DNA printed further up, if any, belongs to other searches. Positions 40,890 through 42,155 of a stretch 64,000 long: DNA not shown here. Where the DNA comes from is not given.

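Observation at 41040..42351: DnaB C-terminal-domain-only protein next to yebC-ruvCAB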

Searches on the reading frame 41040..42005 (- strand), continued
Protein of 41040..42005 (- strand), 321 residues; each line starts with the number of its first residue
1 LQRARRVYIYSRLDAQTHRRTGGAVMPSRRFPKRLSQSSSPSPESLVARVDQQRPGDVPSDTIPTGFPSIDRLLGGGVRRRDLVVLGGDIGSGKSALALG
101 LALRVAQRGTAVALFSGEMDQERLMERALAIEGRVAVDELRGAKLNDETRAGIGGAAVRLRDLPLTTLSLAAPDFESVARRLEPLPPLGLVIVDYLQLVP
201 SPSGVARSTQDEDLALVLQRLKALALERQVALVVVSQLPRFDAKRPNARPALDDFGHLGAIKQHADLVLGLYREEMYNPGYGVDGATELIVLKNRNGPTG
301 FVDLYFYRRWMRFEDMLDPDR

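Call 37: search_solved_structures(query=window:41040-41930:-, max_evalue=0.00001, show_alignments=3)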
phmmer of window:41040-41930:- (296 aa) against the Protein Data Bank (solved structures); distinct sequences matched with E-value up to 0.00001: 19.
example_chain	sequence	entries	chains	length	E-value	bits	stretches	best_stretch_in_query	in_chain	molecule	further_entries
2q6t_A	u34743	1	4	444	5e-41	144.3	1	32-291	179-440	DnaB replication fork helicase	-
2vye_A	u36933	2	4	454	5.9e-41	144.1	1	28-290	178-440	REPLICATIVE DNA HELICASE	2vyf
2r6a_A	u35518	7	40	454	1.3e-40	143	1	29-290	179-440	Replicative helicase | Replicative DNA helicase DnaB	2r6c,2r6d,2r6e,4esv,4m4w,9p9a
6kza_A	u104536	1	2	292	6e-36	127.6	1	20-294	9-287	Replicative DNA helicase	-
6bbm_A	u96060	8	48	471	2.1e-35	125.9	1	19-294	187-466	Replicative DNA helicase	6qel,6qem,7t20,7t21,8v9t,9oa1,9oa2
7t22_A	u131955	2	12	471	2.1e-35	125.9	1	19-294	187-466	Replicative DNA helicase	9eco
4nmn_A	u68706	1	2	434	5.3e-33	118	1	36-290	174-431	Replicative DNA helicase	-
9dls_A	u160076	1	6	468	5.9e-33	117.8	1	37-294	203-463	Replicative DNA helicase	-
6t66_A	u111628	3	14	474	6e-33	117.8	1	37-294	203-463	Replicative DNA helicase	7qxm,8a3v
4a1f_A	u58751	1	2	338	5.4e-29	104.8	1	25-253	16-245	REPLICATIVE DNA HELICASE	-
4zc0_A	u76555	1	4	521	2.9e-28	102.4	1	25-253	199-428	Replicative DNA helicase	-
3bh0_A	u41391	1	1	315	1.1e-24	90.7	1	19-290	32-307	DNAB-LIKE REPLICATIVE HELICASE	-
3bgw_A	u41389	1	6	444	1.4e-24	90.3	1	19-289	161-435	DNAB-Like Replicative Helicase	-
3cmu_A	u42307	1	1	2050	3.9e-13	52.8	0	21-106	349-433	Protein recA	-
3cmt_A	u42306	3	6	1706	3.7e-11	46.3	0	21-106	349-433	Protein recA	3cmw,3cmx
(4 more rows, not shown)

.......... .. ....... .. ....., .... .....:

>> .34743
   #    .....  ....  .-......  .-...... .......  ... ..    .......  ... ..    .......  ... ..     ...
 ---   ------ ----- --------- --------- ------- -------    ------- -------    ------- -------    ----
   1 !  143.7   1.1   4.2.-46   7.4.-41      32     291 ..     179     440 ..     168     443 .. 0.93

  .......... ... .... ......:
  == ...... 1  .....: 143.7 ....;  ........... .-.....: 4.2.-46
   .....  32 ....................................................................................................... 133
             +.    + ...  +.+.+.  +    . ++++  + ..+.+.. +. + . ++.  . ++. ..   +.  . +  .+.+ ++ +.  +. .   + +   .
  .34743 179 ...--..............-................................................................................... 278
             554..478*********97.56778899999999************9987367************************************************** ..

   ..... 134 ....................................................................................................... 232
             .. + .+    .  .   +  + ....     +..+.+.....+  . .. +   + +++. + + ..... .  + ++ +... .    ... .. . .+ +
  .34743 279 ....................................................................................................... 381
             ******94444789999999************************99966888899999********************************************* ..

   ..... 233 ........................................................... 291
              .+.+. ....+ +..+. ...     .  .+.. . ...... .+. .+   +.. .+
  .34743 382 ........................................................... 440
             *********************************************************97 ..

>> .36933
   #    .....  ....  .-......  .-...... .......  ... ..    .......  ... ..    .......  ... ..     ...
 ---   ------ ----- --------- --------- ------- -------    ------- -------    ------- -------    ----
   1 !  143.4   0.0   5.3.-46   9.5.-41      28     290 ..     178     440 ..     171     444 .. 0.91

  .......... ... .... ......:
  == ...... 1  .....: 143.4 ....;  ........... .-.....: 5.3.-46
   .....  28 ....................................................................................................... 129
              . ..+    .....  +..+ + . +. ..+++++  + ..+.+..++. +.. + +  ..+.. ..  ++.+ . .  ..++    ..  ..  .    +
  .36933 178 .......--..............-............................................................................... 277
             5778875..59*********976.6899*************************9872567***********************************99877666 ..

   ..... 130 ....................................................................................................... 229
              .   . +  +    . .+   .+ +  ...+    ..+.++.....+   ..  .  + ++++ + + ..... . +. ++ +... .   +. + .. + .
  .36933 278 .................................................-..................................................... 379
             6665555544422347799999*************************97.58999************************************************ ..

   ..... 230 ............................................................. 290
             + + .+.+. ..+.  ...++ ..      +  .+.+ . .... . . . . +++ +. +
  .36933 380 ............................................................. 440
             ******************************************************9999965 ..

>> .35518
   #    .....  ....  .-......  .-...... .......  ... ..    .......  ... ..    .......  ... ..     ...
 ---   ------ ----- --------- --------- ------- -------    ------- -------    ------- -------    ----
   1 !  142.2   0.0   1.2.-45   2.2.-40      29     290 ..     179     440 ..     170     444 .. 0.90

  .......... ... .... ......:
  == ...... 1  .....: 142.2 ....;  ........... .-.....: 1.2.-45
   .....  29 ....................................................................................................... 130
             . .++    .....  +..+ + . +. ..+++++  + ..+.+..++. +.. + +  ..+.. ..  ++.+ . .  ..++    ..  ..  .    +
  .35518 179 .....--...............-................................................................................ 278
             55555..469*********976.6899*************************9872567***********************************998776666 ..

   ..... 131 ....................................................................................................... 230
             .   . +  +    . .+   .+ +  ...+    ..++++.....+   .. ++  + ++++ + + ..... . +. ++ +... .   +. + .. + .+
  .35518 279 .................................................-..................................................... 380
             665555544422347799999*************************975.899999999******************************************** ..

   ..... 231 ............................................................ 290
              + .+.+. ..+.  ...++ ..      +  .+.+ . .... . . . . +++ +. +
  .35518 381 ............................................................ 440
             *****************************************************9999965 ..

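Call 38: find_encoding_contigs(protein=P0253, flank=10000, max_places=2)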
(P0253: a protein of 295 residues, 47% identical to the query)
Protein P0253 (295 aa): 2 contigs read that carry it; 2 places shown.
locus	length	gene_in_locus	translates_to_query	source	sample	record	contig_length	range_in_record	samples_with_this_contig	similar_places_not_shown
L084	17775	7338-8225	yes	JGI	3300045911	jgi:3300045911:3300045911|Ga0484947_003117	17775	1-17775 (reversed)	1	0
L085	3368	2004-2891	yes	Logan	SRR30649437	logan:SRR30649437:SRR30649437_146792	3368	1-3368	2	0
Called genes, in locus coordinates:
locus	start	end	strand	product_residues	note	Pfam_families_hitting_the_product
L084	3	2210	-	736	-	?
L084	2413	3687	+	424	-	PF00579:tRNA-synt_1b, PF22421:SYY_C-terminal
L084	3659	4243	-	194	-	PF01451:LMWPc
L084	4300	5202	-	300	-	PF00528:BPD_transp_1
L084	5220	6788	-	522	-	PF00072:Response_reg, PF08665:PglZ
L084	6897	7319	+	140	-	-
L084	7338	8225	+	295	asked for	PF13481:AAA_25, PF03796:DnaB_C, PF06745:ATPase (weak)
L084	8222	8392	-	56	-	-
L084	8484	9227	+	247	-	PF20772:TACO1_YebC_N, PF01709:Transcrip_reg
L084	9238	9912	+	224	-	PF02075:RuvC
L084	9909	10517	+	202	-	PF01330:RuvA_N, PF00633:HHH (faint), PF14520:HHH_5, PF07499:RuvA_C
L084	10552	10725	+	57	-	-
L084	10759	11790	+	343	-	PF05496:RuvB_N, PF01078:Mg_chelatase (faint), PF00004:AAA, PF07728:AAA_5 (weak), PF17864:AAA_lid_4, PF05491:WHD_RuvB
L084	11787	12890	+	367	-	PF02547:Queuosine_synth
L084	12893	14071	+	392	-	PF01702:TGT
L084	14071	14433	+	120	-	PF02699:YajC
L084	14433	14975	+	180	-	PF01327:Pep_deformylase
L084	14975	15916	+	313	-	PF00551:Formyl_trans_N, PF02911:Formyl_trans_C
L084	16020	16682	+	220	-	PF02581:TMP-TENI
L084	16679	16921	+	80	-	PF02597:ThiS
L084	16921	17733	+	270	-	PF05690:ThiG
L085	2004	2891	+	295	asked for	PF13481:AAA_25, PF03796:DnaB_C, PF06745:ATPase (weak)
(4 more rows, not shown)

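Call 39: find_encoding_contigs(protein=P0258, flank=10000, max_places=2)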
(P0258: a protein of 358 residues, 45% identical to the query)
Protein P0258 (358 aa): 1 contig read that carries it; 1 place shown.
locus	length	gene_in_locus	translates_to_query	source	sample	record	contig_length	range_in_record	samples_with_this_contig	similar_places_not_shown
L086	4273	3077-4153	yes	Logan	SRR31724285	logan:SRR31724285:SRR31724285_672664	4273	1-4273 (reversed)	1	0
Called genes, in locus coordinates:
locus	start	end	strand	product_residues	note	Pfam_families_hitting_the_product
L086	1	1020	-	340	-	?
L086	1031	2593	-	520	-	PF00072:Response_reg, PF08665:PglZ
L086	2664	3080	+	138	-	-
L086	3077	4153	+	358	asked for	PF13481:AAA_25 (weak), PF03796:DnaB_C, PF06745:ATPase (weak)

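Call 48: search_protein_families(library=padloc, proteins=[window:41040-41930:-], max_evalue=0.01)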
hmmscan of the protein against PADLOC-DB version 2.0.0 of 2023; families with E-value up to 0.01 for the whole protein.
window:41040-41930:- (296 aa): 2 families
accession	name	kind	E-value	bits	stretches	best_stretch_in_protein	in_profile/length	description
PDLC04140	mad8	-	1.5e-05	22.7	1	54-108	25-85/314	mads_8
PDLC00914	TRIP13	-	5e-05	20.9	1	53-84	68-99/302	TRIP13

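Call 49: search_protein_families(library=phrogs, proteins=[window:41040-41930:-], max_evalue=0.01)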
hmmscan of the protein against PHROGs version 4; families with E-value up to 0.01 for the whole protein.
window:41040-41930:- (296 aa): 9 families
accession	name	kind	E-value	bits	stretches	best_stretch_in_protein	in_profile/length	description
phrog_19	-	DNA, RNA and nucleotide metabolism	1.5e-57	196.9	1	22-291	319-581/621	DnaB-like replicative helicase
phrog_243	-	DNA, RNA and nucleotide metabolism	1.2e-28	100.8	1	37-291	17-268/273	DnaB-like replicative helicase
phrog_11530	-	unknown function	9.1e-26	91.8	1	157-282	27-149/184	-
phrog_239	-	DNA, RNA and nucleotide metabolism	2.4e-24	87.3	1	21-290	326-598/801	DNA primase/helicase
phrog_19347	-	unknown function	9.9e-08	33.3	1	258-291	46-79/79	-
phrog_26214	-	unknown function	1.3e-06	28.2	1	43-103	42-101/420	-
phrog_97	-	other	1.5e-06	28.7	1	33-88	45-106/506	UvsX-like recombinase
phrog_5482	-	unknown function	2.2e-05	24.4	1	56-102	51-99/341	-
phrog_8337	-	DNA, RNA and nucleotide metabolism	0.0012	19.3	1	34-90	46-103/273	DNA repair protein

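Call 50: search_protein_families(library=pfam, proteins=[L084:6897-7319:+, L086:2664-3080:+], max_evalue=10)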
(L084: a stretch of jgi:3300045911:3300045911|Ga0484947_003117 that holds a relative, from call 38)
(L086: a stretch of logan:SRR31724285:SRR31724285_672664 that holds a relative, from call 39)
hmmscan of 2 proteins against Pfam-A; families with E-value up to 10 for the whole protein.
L084:6897-7319:+ (140 aa): 1 family
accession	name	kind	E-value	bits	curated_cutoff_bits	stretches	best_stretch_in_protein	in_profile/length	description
PF19685.4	DUF6187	-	0.0047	17.5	25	1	58-111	69-122/141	Family of unknown function (DUF6187)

L086:2664-3080:+ (138 aa): 1 family
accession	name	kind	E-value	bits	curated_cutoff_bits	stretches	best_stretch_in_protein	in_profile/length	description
PF09179.16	TilS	-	0.46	11.2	21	1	59-109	4-55/67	TilS substrate binding domain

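Call 52: list_cluster_members(proteins=[P0286, P0291, P0298, P0301, P0303, P0319, P0327, P0347, P0368, P0384])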
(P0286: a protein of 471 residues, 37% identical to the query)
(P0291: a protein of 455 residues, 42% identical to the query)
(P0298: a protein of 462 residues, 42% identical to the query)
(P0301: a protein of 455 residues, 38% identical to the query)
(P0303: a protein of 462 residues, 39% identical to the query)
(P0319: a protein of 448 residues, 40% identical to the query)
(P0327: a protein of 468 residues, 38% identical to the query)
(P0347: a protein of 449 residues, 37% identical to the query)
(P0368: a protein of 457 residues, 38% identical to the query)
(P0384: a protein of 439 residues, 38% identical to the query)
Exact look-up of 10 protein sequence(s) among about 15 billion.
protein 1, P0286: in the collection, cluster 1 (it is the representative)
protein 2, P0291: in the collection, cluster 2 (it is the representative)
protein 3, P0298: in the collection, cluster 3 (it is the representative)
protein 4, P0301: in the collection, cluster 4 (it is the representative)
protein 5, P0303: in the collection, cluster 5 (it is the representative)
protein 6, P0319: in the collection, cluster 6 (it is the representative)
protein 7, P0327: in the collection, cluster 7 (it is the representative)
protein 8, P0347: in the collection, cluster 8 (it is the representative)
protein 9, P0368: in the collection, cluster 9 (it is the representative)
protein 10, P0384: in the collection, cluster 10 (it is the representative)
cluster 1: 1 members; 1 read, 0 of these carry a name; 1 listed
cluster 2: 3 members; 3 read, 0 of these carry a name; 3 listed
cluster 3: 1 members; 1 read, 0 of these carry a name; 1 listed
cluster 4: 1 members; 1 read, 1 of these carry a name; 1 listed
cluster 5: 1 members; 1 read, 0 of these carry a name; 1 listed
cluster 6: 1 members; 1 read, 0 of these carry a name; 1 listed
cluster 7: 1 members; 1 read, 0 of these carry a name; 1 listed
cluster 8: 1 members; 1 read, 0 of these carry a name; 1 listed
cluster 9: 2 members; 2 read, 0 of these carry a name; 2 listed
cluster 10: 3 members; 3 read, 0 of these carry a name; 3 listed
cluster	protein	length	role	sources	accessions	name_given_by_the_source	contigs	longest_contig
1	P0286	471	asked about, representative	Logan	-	-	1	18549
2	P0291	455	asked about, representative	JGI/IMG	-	-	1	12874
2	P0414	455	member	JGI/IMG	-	-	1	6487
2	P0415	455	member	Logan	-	-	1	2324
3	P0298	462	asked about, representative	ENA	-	-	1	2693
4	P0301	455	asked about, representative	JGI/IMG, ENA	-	replicative DNA helicase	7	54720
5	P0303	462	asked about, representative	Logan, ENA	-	-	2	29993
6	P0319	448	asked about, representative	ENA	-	-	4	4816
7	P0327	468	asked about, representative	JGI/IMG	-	-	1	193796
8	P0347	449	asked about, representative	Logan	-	-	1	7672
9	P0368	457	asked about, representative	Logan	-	-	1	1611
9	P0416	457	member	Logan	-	-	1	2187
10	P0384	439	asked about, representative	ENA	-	-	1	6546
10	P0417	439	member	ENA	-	-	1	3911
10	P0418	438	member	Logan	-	-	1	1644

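Call 53: find_encoding_contigs(protein=P0327, flank=10000, max_places=1)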
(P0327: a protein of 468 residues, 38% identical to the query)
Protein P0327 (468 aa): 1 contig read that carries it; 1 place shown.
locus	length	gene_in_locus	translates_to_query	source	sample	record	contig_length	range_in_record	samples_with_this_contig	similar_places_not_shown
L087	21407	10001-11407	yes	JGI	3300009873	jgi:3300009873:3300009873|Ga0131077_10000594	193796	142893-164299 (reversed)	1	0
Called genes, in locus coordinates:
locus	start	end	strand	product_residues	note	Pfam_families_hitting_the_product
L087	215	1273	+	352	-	PF01594:AI-2E_transport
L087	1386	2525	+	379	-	PF00285:Citrate_synt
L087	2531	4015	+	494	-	PF02789:Peptidase_M17_N, PF00883:Peptidase_M17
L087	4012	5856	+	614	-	PF07715:Plug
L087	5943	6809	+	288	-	PF03755:YicC-like_N, PF08340:YicC-like_C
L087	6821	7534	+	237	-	PF00625:Guanylate_kin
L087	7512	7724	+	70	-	-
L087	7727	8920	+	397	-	PF02441:Flavoprotein, PF04127:DFP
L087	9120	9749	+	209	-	PF03167:UDG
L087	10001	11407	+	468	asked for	PF00772:DnaB, PF06745:ATPase (faint), PF13481:AAA_25, PF03796:DnaB_C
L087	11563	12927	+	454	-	PF18073:Zn_ribbon_LapB, PF13481:AAA_25, PF03796:DnaB_C (faint), PF06745:ATPase, PF23442:DUF7125 (weak), PF13401:AAA_22 (weak), PF13541:ChlI, PF05362:Lon_C (weak)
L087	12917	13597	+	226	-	PF01128:IspD, PF12804:NTP_transf_3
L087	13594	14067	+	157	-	PF01451:LMWPc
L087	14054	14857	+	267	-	PF08501:Shikimate_dh_N, PF18317:SDH_C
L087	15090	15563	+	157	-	PF00156:Pribosyltran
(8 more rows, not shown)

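Call 54: find_encoding_contigs(protein=P0301, flank=10000, max_places=1)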
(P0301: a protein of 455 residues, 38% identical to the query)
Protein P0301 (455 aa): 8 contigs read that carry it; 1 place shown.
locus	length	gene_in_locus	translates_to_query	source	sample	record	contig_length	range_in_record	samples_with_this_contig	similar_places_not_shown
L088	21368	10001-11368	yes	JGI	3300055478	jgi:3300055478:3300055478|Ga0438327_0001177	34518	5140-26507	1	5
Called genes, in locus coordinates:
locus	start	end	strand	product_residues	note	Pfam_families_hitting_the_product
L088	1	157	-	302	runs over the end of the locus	-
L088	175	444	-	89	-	-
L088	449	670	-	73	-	-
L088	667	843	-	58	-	-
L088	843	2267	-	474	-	PF03837:RecT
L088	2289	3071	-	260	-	-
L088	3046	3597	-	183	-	-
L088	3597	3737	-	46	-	-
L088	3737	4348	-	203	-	-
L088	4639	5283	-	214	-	-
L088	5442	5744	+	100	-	-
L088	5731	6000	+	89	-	-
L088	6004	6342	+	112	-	-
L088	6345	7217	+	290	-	-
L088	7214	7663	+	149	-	-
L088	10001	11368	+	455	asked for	PF00772:DnaB, PF03796:DnaB_C, PF13481:AAA_25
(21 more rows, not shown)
